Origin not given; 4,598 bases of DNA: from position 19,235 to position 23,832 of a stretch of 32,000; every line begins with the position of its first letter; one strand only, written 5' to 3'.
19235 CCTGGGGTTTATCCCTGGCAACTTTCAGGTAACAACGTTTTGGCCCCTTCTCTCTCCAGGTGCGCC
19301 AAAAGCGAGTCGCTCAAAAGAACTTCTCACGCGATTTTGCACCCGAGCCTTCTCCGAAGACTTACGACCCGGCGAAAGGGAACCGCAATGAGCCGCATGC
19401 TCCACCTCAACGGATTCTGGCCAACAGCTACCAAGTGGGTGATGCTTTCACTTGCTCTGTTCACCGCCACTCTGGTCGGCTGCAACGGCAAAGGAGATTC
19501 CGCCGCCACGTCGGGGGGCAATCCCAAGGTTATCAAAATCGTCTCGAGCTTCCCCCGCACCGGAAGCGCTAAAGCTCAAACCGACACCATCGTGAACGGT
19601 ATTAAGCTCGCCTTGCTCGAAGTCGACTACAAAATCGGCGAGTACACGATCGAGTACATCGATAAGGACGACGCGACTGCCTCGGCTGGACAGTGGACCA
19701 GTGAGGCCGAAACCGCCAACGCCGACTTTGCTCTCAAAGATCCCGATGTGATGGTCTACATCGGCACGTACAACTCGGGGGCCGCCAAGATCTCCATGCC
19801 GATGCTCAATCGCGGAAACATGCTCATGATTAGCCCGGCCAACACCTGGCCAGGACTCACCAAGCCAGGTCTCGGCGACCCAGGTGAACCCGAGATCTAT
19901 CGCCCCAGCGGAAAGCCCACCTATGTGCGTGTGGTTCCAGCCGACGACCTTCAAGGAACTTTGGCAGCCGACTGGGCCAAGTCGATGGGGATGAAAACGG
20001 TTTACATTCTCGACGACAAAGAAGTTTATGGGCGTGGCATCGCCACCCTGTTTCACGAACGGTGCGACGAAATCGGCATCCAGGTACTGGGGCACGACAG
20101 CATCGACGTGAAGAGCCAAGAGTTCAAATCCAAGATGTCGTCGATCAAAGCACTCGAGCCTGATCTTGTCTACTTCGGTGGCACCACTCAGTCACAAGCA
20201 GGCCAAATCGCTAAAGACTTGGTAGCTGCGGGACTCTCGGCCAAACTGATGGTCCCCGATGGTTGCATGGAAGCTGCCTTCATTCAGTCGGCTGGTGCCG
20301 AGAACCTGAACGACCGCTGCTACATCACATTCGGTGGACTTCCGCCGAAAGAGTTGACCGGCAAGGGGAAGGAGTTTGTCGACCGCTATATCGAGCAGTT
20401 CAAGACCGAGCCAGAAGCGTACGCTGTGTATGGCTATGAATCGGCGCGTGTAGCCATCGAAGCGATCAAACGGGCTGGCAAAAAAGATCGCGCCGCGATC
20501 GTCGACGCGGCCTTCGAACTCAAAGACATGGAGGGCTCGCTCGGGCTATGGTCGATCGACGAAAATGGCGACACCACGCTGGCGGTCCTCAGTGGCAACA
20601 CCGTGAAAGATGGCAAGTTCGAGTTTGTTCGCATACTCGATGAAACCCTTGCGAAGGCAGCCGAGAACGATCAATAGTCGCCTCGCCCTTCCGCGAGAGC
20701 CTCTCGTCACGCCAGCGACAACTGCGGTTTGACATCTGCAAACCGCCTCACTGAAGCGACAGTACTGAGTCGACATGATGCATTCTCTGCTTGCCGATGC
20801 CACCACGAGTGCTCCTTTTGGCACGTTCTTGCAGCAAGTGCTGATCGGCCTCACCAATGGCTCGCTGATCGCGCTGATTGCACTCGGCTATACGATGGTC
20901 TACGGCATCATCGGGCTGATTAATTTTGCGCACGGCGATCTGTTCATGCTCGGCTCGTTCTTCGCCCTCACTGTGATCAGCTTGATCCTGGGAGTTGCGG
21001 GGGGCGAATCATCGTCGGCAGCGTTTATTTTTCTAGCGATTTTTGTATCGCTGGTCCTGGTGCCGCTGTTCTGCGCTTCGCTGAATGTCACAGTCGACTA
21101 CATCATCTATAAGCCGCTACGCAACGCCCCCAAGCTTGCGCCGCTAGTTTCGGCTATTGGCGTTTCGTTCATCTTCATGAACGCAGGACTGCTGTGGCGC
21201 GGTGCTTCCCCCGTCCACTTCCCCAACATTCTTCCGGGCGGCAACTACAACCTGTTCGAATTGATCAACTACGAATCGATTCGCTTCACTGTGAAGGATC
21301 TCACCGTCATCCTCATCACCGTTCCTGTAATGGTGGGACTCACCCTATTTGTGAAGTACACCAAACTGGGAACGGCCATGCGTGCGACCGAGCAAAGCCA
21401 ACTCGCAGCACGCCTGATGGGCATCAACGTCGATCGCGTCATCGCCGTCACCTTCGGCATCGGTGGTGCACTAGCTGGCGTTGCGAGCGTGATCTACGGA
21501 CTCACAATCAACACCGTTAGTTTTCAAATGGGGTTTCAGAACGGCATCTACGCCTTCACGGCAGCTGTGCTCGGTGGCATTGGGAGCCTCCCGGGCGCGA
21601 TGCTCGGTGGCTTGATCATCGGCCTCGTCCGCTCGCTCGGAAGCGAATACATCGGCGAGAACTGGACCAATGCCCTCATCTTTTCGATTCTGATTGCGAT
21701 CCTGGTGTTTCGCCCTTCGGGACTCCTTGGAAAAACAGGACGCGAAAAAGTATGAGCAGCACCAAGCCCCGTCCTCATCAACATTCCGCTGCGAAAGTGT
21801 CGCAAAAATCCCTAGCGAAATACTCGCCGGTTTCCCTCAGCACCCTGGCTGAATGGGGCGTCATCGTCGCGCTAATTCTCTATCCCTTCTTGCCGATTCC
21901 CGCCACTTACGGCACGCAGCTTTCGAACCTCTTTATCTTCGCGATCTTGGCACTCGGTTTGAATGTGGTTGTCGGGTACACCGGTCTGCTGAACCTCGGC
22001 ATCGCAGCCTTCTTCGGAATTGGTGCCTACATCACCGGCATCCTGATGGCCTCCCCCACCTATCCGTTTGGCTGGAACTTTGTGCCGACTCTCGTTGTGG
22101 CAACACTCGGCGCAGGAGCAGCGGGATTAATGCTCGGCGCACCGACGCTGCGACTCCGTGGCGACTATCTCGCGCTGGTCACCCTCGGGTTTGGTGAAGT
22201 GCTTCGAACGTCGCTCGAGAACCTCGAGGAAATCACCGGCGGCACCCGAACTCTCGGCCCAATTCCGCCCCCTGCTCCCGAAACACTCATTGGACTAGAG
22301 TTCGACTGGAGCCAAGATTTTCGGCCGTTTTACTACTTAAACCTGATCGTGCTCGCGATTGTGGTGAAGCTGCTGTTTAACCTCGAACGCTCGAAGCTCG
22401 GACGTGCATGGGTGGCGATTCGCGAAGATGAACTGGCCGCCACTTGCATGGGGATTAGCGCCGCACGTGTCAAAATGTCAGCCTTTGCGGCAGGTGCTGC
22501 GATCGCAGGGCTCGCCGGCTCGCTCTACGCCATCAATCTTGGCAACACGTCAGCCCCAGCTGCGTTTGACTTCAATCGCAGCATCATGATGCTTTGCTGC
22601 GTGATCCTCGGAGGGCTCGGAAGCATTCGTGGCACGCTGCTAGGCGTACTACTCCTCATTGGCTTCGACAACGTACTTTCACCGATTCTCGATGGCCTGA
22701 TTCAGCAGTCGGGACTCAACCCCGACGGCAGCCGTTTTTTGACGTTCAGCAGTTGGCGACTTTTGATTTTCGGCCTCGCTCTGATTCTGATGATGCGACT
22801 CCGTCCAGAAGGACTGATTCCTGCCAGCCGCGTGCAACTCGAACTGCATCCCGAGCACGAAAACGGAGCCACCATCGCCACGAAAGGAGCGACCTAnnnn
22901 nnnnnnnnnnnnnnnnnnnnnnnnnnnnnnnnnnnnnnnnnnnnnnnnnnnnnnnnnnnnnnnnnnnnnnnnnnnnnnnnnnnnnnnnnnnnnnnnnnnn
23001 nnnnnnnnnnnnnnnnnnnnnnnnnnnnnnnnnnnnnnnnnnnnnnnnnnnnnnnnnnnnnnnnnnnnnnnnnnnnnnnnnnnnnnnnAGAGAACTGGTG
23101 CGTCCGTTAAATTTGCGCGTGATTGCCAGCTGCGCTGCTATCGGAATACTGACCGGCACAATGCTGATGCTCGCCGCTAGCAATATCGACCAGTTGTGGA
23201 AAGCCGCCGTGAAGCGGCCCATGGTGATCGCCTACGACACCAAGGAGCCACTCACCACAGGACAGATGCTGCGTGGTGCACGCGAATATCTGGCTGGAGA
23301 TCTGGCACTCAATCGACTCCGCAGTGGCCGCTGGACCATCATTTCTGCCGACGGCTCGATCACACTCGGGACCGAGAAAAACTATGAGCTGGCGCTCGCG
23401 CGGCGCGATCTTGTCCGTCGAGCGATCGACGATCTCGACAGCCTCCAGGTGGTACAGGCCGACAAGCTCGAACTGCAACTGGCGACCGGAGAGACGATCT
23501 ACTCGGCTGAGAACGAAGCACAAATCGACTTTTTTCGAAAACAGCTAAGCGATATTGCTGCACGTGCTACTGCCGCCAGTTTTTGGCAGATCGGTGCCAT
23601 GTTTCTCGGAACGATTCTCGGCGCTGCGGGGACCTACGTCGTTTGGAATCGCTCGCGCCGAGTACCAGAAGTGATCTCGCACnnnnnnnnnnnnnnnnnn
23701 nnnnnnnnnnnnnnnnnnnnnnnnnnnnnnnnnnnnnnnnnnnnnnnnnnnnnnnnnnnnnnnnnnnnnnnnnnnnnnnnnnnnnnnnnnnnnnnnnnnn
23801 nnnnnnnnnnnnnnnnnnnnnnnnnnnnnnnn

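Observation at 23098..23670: LivG-type ABC ATPase interrupted by a ~190-aa insertion flanked by two predicted transmembrane helices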

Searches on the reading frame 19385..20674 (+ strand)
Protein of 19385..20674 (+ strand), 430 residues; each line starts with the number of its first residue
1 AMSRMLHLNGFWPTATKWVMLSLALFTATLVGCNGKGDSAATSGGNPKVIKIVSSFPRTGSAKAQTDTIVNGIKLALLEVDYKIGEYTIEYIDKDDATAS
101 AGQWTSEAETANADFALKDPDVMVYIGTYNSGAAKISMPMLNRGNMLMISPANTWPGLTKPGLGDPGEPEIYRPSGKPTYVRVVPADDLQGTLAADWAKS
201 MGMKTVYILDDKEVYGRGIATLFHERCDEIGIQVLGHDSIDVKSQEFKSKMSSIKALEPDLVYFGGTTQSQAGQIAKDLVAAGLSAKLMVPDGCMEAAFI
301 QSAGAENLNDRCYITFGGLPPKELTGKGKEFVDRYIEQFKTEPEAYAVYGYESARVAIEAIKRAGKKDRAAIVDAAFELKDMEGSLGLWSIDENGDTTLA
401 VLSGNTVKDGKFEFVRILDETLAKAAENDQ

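Call 50: search_protein_families(library=pfam, proteins=[window:19385-20674:+], max_evalue=0.0001)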
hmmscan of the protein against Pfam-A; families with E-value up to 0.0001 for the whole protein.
window:19385-20674:+ (430 aa): 3 families
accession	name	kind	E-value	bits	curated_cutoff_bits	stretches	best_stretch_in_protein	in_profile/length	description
PF13458.12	Peripla_BP_6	-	4.2e-34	119.2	31.7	1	50-392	2-323/343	Periplasmic binding protein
PF13433.12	Peripla_BP_5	-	7.3e-12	45.5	27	1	194-421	124-351/363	Periplasmic binding protein domain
PF01094.35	ANF_receptor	-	4.1e-09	36.4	25.4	1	106-255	37-170/353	Receptor family ligand binding region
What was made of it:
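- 19388..20677 (+): Substrate-binding protein of the operon. It is a lipoprotein with signal sequence and lipobox LVGC. Pfam Peripla_BP_6, E 4e-34 (call 50).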

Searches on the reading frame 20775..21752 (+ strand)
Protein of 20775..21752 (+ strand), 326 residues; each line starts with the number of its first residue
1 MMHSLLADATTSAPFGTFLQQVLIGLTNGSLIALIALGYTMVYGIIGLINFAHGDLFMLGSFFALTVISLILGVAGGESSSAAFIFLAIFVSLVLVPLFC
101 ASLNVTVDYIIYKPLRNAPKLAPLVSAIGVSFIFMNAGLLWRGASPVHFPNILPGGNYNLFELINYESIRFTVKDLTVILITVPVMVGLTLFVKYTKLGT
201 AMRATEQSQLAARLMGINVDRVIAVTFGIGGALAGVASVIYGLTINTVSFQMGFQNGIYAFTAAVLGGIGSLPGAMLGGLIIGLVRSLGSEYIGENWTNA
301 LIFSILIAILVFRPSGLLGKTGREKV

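Call 50: search_protein_families(library=pfam, proteins=[window:20775-21752:+], max_evalue=0.0001)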
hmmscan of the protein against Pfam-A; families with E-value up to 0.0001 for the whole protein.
window:20775-21752:+ (326 aa): 1 family
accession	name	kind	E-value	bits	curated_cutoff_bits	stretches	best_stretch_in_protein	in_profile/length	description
PF02653.21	BPD_transp_2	-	7.3e-44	150.3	26.8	1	23-310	3-269/269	Branched-chain amino acid transport system / permease component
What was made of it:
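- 20775..21755 (+): livH-type permease (326 aa). Pfam BPD_transp_2, E 7e-44 (call 50).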

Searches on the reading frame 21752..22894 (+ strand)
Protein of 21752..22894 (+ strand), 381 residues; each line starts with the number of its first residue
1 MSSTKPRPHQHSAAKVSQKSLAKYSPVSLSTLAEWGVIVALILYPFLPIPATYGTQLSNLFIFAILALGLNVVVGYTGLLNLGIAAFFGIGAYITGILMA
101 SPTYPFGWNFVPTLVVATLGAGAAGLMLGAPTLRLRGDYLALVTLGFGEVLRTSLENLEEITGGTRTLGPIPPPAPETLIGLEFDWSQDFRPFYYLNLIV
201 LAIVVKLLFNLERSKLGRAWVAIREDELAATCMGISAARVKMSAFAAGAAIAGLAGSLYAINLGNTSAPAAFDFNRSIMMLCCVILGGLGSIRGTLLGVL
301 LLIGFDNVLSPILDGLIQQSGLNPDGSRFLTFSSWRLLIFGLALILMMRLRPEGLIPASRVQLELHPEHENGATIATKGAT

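Call 50: search_protein_families(library=pfam, proteins=[window:21752-22894:+], max_evalue=0.0001)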
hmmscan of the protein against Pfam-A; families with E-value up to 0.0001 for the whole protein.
window:21752-22894:+ (381 aa): 1 family
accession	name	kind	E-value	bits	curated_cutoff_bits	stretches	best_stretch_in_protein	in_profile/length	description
PF02653.21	BPD_transp_2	-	7.7e-46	156.8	26.8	1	59-347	8-268/269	Branched-chain amino acid transport system / permease component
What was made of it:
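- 21752..22897 (+): livM-type permease (381 aa). Pfam BPD_transp_2, E 8e-46 (call 50).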

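Call 52: search_solved_structures(query=window:21752-22894:+, max_evalue=0.01)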
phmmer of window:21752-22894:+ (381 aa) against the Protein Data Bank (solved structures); distinct sequences matched with E-value up to 0.01: 0.
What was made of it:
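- No HAAT permease structure exists in the PDB by sequence search (call 52).
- Tried and rejected: No HAAT permease structure is in the PDB by sequence search (call 52).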

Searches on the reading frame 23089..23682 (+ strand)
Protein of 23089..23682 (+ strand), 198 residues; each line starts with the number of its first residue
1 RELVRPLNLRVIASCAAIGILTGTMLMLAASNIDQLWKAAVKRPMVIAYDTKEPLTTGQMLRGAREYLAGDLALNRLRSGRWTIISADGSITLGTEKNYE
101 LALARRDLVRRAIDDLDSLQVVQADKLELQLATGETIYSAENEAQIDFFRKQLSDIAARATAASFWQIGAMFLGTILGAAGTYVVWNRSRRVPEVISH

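Call 5: search_protein_families(library=ncbifam, proteins=[window:23098-23670:+], max_evalue=0.1)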
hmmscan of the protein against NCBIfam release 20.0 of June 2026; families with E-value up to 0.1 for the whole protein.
window:23098-23670:+ (191 aa): 0 families

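Call 7: find_homologous_proteins(query=window:23089-23682:+)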
Query seq(198 aa): 1725 candidates shared short words with the query, none scored E <= 0.001.

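Call 33: search_protein_representatives(alignment_id=A2)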
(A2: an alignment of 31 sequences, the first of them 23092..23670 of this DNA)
Query: 31 sequences, 193 profile positions. Proteins with E-value up to 0.001 (for the whole library): 138; up to 1e-10: 94; up to 1e-30: 28. The best 138 are listed.
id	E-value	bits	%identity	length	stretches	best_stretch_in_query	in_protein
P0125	9.2e-57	208.7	-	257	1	6-193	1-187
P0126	4.3e-47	177.1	-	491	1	2-192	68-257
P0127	7.3e-47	176.4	-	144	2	4-112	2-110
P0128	1.2e-46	175.6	-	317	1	1-193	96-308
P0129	2.4e-46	174.7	-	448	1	2-193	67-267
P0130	9.0e-46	172.8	-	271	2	3-113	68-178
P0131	5.5e-44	167.0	-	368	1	10-193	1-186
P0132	6.6e-44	166.7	-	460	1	2-193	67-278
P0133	8.5e-44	166.4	-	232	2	2-111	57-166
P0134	2.9e-42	161.4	-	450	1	2-193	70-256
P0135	1.9e-41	158.7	-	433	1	4-193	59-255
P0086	8.1e-41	156.7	-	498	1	1-193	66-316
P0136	8.0e-39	150.1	-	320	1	1-187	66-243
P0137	2.0e-38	148.8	-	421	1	1-193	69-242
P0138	4.2e-38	147.8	-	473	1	1-193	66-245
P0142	1.9e-36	142.4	-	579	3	2-158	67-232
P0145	3.9e-34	134.8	-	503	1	2-192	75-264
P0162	1.1e-26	110.5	-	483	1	7-192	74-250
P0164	1.7e-26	109.9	-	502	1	5-192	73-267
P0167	4.7e-25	105.2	-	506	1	2-192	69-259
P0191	2.3e-18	83.4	-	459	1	12-192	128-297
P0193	1.3e-17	80.9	-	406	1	2-75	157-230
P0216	6.6e-11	59.1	-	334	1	1-59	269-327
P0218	4.0e-10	56.5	-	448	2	92-193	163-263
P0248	2.0e-05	41.2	-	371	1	66-193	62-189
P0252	3.1e-05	40.6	-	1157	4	69-164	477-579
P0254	4.1e-05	40.2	-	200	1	89-191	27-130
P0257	2.8e-04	37.4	-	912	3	70-178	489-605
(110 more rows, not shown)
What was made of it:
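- An exhaustive profile search found 138 clusters in 1.84 billion, and nearly all matches start at about residue 67 of a LivG (call 33).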

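Call 34: search_protein_families(library=pfam, proteins=[P0252, P0257, P0248, P0254, P0191, P0193, P0216, P0142], max_evalue=0.01)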
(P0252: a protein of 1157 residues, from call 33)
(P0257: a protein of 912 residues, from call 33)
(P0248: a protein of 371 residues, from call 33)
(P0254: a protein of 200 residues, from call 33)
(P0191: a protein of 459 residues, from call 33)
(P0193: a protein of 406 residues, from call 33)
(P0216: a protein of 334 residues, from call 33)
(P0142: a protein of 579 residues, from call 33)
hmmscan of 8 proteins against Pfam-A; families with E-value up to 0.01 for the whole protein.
P0252 (1157 aa): 1 family
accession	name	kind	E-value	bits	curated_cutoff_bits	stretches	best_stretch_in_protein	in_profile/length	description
PF20223.3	DUF6582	-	2.9e-22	79.2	27.3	1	721-782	22-83/83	Family of unknown function (DUF6582)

P0257 (912 aa): 0 families

P0248 (371 aa): 3 families
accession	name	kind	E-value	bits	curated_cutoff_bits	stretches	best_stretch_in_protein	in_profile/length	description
PF12399.14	BCA_ABC_TP_C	-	7.8e-15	54.6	25.5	1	345-369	2-26/27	Branched-chain amino acid ATP-binding cassette transporter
PF00005.33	ABC_tran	-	3e-12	47.8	25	1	187-295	52-136/137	ABC transporter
PF13304.12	AAA_21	-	0.0015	19.1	27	1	247-322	220-295/304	AAA domain, putative AbiEii toxin, Type IV TA system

P0254 (200 aa): 0 families

P0191 (459 aa): 0 families

P0193 (406 aa): 6 families
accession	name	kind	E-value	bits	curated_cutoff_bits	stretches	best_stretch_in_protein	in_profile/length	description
PF00005.33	ABC_tran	-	1.4e-11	45.6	25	1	111-165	3-54/137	ABC transporter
PF13476.12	AAA_23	-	0.00012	23.2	27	1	116-140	17-40/201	AAA domain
PF13555.12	AAA_29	-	0.00045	20.3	27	1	118-146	22-49/61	P-loop containing region of AAA domain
PF13514.12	AAA_27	-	0.0016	18.5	22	1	96-141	3-48/206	AAA domain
PF13304.12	AAA_21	-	0.0025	18.4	27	1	122-141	2-21/304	AAA domain, putative AbiEii toxin, Type IV TA system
PF13191.12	AAA_16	-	0.0053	17.7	32.6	1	120-225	25-104/167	AAA ATPase domain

P0216 (334 aa): 6 families
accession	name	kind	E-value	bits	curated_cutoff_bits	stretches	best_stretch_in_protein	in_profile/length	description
PF02653.21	BPD_transp_2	-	8.5e-27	94.4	26.8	1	7-136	136-253/269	Branched-chain amino acid transport system / permease component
PF00005.33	ABC_tran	-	2.2e-13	51.4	25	1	224-272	3-51/137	ABC transporter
PF13476.12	AAA_23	-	3e-05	25.2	27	1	227-253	13-40/201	AAA domain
PF13555.12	AAA_29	-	0.00062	19.9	27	1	226-264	16-53/61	P-loop containing region of AAA domain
PF13304.12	AAA_21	-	0.0021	18.6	27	1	235-254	2-21/304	AAA domain, putative AbiEii toxin, Type IV TA system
PF13514.12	AAA_27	-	0.0068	16.4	22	0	215-254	10-48/206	AAA domain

P0142 (579 aa): 8 families
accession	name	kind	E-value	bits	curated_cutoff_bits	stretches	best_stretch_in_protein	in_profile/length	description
PF00005.33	ABC_tran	-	9.4e-28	98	25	2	20-111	2-67/137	ABC transporter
PF12399.14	BCA_ABC_TP_C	-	6.8e-14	51.6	25.5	1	553-577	2-26/27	Branched-chain amino acid ATP-binding cassette transporter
PF13304.12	AAA_21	-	1.2e-07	32.6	27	1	32-50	2-20/304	AAA domain, putative AbiEii toxin, Type IV TA system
PF13604.12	AAA_30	-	0.0013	19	27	0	26-60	15-49/191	AAA domain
PF13476.12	AAA_23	-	0.0023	19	27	1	31-50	21-40/201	AAA domain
PF13555.12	AAA_29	-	0.004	17.3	27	1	23-55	16-48/61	P-loop containing region of AAA domain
PF13514.12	AAA_27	-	0.0056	16.7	22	0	12-52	10-53/206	AAA domain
PF02463.25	SMC_N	-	0.0088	15.9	40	0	30-49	25-44/220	RecF/RecN/SMC N terminal domain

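Call 67: list_cluster_members(proteins=[P0126, P0132, P0138, P0142, P0145, P0162, P0164, P0167, P0191, P0218])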
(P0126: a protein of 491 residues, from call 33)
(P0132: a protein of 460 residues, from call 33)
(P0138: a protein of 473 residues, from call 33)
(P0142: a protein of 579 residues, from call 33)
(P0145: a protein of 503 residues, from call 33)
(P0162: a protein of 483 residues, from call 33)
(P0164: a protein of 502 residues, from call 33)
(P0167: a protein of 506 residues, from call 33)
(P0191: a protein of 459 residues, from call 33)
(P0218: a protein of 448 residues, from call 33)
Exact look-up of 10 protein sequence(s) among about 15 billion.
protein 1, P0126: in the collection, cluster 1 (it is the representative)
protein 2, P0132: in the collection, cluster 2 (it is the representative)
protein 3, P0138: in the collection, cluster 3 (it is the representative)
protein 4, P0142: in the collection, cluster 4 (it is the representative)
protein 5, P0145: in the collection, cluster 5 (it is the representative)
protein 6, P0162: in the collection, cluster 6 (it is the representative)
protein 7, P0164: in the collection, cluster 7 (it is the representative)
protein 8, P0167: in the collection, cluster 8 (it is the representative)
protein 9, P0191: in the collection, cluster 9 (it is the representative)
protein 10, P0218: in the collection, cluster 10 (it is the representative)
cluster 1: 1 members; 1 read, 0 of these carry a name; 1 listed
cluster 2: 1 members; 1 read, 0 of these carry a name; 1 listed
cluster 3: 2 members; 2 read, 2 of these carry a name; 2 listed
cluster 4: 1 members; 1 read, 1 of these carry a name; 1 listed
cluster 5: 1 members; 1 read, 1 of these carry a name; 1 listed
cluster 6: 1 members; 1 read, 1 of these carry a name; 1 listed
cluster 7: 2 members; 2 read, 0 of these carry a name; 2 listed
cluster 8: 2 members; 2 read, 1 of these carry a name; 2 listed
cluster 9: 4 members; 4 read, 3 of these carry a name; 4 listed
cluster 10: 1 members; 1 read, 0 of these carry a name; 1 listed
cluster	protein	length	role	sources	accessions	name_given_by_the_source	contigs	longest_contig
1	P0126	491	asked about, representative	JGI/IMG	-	-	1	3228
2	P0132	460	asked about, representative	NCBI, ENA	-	-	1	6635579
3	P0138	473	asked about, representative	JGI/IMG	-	branched-chain amino acid transport system ATP-binding protein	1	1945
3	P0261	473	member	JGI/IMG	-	branched-chain amino acid transport system ATP-binding protein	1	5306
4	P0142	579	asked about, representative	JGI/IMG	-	ABC-type branched-subunit amino acid transport system ATPase component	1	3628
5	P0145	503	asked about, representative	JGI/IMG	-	branched-chain amino acid transport system ATP-binding protein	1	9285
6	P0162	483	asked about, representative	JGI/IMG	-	ABC-type branched-subunit amino acid transport system ATPase component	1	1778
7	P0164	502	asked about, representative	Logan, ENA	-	-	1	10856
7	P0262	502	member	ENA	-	-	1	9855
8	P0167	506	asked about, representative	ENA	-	-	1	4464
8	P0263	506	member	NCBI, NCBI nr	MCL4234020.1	MAG: ATP-binding cassette domain-containing protein [Deltaproteobacteria bacterium] | ATP-binding cassette domain-containing protein [Deltaproteobacteria bacterium]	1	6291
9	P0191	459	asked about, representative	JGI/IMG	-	ABC-type branched-subunit amino acid transport system ATPase component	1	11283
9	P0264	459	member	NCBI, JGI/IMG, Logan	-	ABC-type branched-subunit amino acid transport system ATPase component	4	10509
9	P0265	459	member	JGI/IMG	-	ABC-type branched-subunit amino acid transport system ATPase component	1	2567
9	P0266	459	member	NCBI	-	-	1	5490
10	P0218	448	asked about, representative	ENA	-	-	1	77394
